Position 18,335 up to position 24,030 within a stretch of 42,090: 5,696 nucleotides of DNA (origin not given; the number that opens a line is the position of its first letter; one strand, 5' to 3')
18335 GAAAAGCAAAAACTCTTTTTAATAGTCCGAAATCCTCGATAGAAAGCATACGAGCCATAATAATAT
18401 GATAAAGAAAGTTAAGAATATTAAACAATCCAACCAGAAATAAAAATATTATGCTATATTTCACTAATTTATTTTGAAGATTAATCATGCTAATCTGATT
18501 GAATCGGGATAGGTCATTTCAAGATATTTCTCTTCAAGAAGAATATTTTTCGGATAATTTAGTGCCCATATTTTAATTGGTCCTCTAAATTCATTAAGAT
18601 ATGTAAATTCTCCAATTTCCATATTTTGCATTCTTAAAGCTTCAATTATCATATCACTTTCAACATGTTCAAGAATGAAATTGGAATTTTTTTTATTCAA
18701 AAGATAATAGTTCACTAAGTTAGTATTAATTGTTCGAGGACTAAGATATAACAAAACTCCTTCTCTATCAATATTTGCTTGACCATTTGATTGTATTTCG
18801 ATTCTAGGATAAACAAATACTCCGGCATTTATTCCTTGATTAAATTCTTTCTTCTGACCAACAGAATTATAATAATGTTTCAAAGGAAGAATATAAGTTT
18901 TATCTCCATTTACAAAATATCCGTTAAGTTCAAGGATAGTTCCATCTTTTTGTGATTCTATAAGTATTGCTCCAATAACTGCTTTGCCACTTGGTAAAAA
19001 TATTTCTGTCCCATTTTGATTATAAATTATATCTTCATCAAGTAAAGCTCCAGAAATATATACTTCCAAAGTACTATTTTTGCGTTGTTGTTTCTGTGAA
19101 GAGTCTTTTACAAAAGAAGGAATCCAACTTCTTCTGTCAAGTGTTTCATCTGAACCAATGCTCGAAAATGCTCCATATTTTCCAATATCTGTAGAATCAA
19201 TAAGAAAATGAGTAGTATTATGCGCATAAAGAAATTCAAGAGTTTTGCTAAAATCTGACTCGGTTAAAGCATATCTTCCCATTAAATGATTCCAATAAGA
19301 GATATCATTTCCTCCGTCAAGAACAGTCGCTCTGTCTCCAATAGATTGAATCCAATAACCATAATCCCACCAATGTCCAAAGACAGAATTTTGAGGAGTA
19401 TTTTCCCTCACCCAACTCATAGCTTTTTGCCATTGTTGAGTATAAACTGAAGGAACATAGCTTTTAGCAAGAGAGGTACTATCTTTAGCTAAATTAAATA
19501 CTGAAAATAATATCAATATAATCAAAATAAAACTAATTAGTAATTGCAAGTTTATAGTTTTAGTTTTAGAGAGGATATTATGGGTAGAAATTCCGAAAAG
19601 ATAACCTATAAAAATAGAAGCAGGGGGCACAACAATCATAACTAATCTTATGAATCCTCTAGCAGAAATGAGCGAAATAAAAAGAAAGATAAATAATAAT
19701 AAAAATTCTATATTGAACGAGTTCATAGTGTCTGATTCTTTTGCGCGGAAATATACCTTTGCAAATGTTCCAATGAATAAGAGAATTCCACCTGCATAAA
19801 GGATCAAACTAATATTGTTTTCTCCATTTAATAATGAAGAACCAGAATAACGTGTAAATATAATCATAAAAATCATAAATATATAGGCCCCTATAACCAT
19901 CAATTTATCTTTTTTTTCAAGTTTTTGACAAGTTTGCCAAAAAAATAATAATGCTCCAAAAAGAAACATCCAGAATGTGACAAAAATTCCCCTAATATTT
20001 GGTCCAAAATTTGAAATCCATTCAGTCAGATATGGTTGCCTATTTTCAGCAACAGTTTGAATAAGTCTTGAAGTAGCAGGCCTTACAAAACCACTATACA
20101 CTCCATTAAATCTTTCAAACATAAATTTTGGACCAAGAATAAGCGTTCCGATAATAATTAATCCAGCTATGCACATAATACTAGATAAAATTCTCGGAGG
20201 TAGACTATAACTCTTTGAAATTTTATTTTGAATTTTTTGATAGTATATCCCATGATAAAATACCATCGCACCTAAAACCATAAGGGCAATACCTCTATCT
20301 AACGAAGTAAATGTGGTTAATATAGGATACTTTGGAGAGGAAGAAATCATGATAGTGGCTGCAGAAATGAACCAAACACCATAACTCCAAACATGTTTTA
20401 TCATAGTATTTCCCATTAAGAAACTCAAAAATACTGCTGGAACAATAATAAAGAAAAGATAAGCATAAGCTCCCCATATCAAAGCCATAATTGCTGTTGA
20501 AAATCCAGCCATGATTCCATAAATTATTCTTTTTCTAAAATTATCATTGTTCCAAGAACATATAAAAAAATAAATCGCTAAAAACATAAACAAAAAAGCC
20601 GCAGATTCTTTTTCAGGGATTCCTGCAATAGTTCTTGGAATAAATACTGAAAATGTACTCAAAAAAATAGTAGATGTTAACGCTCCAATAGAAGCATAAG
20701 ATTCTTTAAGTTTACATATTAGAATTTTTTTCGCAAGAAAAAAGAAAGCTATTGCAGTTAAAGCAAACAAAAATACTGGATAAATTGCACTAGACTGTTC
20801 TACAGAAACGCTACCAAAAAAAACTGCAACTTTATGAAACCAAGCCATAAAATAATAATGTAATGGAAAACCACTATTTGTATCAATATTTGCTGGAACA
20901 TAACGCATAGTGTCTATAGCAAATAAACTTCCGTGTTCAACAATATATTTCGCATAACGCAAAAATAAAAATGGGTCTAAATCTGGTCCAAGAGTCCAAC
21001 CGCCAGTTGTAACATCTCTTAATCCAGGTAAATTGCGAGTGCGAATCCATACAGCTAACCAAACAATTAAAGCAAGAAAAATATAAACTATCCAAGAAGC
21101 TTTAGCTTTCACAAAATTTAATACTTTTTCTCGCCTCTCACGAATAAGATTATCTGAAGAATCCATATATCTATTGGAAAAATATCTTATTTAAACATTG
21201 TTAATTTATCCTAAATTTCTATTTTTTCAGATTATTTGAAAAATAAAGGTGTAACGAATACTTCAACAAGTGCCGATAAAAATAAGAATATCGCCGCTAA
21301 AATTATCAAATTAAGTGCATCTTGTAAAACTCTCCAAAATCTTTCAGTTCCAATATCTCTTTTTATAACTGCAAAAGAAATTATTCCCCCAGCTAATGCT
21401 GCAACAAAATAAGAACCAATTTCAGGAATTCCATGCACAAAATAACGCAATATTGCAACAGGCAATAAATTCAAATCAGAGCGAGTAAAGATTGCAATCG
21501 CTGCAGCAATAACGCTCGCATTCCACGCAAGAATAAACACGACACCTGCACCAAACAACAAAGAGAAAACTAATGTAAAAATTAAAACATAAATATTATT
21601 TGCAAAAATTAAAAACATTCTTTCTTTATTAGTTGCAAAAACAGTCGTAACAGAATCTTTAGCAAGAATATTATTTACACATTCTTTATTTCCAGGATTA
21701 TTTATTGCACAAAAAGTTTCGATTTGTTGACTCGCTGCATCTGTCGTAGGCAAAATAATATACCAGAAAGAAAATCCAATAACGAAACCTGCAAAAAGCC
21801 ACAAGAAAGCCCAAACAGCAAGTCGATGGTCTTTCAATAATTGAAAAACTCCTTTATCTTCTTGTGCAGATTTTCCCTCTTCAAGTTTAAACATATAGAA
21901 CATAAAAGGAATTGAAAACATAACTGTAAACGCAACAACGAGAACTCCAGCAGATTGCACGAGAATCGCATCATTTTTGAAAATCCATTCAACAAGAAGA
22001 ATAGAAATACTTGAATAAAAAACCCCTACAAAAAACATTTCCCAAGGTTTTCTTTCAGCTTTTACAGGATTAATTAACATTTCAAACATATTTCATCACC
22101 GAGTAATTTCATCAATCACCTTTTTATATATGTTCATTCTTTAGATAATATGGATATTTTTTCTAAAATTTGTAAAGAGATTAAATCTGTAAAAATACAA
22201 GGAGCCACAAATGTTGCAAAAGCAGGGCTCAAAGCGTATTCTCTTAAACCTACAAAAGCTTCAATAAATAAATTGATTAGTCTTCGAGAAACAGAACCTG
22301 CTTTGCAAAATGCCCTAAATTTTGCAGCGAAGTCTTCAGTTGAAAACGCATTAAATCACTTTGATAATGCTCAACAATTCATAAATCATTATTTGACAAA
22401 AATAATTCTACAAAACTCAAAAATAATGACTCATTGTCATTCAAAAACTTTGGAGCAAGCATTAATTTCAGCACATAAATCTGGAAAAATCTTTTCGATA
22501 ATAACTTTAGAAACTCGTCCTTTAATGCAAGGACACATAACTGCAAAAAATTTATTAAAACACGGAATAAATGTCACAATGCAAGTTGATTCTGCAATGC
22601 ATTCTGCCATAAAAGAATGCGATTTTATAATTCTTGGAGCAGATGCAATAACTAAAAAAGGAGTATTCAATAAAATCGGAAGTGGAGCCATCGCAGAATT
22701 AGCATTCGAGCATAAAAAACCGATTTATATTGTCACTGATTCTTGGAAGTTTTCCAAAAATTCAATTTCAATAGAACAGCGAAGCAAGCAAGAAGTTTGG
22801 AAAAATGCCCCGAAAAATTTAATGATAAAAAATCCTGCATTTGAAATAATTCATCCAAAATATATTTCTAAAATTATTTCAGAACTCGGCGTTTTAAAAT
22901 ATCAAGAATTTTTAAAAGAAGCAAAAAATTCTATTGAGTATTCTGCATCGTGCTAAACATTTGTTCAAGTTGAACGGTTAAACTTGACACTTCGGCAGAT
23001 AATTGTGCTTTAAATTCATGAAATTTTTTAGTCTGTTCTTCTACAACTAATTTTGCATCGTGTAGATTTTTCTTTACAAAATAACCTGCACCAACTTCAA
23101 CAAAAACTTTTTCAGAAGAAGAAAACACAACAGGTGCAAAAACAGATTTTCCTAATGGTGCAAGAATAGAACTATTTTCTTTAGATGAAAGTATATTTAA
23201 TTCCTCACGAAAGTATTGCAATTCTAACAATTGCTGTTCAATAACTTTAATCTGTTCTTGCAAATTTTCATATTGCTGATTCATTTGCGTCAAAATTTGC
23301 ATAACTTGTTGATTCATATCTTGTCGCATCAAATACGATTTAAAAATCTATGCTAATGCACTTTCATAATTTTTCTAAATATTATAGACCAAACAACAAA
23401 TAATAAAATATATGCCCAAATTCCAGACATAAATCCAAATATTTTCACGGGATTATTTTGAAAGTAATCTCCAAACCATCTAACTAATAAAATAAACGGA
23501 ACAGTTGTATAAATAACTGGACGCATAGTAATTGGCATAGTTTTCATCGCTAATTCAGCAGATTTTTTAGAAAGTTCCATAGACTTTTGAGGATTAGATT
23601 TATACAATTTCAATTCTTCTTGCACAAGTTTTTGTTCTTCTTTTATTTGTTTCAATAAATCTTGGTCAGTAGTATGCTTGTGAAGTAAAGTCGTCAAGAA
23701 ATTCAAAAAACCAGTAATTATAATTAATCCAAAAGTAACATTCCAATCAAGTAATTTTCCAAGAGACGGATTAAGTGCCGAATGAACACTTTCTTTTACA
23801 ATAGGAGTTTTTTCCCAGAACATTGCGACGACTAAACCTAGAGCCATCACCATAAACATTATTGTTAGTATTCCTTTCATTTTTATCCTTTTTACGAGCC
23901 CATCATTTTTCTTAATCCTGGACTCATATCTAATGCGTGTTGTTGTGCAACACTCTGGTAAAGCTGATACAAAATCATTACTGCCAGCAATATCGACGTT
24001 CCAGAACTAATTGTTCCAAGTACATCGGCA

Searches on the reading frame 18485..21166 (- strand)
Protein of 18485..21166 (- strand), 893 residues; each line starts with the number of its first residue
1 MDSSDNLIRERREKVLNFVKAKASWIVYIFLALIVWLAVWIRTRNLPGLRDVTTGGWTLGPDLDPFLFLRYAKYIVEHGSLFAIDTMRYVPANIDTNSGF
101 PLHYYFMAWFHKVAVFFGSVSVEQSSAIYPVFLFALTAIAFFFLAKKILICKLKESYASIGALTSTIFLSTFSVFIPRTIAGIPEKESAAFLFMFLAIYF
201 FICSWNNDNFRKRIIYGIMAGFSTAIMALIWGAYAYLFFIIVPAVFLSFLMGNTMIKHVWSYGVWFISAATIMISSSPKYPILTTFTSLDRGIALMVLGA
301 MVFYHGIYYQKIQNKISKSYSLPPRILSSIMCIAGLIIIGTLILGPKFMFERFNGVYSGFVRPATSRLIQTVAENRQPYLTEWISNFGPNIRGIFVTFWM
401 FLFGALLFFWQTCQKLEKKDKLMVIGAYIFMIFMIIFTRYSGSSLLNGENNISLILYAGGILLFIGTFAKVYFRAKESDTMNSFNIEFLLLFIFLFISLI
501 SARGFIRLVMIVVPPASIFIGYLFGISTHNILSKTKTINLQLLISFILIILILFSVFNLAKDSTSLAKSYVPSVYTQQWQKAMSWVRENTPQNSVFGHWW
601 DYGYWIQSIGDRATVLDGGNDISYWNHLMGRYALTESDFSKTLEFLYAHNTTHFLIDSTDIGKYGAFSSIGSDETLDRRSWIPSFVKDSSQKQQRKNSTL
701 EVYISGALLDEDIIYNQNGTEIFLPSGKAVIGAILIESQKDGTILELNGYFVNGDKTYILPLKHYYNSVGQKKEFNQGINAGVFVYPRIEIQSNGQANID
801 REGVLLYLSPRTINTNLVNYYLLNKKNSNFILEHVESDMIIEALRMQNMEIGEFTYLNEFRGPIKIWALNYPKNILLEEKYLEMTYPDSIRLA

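Call 9: search_protein_families(library=pfam, proteins=[window:18485-21166:-], max_evalue=0.001)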
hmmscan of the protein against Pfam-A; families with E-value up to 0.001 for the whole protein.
window:18485-21166:- (893 aa): 2 families
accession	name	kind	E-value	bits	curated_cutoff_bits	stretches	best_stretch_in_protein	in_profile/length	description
PF02516.20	STT3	-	3.3e-08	33.9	24.5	1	62-358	31-310/405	Oligosaccharyl transferase STT3, N-terminal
PF21436.2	STT3-PglB_core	-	3e-05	25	23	1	598-638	7-47/131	STT3/PglB/AglB core domain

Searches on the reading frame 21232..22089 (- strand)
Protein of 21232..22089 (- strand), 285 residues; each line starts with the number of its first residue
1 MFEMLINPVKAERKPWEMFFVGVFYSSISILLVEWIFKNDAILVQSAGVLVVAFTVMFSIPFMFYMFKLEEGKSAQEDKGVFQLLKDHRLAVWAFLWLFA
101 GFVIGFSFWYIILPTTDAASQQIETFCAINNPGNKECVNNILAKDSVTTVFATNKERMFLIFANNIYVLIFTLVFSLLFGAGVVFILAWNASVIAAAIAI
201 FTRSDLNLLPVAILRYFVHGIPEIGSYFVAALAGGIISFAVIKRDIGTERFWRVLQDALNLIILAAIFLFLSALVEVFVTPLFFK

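Call 9: search_protein_families(library=pfam, proteins=[window:21232-22089:-], max_evalue=0.001)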
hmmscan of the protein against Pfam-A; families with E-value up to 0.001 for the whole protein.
window:21232-22089:- (285 aa): 1 family
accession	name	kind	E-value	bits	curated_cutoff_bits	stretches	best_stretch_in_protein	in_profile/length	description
PF01944.22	SpoIIM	-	8.4e-15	55.5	26.9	1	95-281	2-163/163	Stage II sporulation protein M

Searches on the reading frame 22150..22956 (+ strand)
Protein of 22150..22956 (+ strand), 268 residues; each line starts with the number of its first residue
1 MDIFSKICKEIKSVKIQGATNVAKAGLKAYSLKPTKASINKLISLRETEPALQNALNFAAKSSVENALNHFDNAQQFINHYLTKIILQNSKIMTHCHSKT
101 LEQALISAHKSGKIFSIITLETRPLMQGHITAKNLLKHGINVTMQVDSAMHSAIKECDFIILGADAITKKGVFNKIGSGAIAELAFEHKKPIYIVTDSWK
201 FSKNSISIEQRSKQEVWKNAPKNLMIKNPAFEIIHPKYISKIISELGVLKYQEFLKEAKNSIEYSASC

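Call 9: search_protein_families(library=pfam, proteins=[window:22150-22956:+], max_evalue=0.001)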
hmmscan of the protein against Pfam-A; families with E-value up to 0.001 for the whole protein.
window:22150-22956:+ (268 aa): 1 family
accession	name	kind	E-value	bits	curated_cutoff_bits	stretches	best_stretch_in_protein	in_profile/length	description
PF01008.23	IF-2B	-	2e-45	155.6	22.4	1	60-250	78-279/280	Initiation factor 2 subunit family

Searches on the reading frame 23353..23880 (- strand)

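Call 9: search_protein_families(library=pfam, proteins=[window:23353-23880:-], max_evalue=0.001)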
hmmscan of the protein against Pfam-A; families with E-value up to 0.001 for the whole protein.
window:23353-23880:- (175 aa): 1 family
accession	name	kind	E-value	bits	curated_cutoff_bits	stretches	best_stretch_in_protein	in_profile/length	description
PF01956.21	EMC3_TMCO1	-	5e-07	30.1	27.1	1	51-165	18-126/169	Integral membrane protein EMC3/TMCO1-like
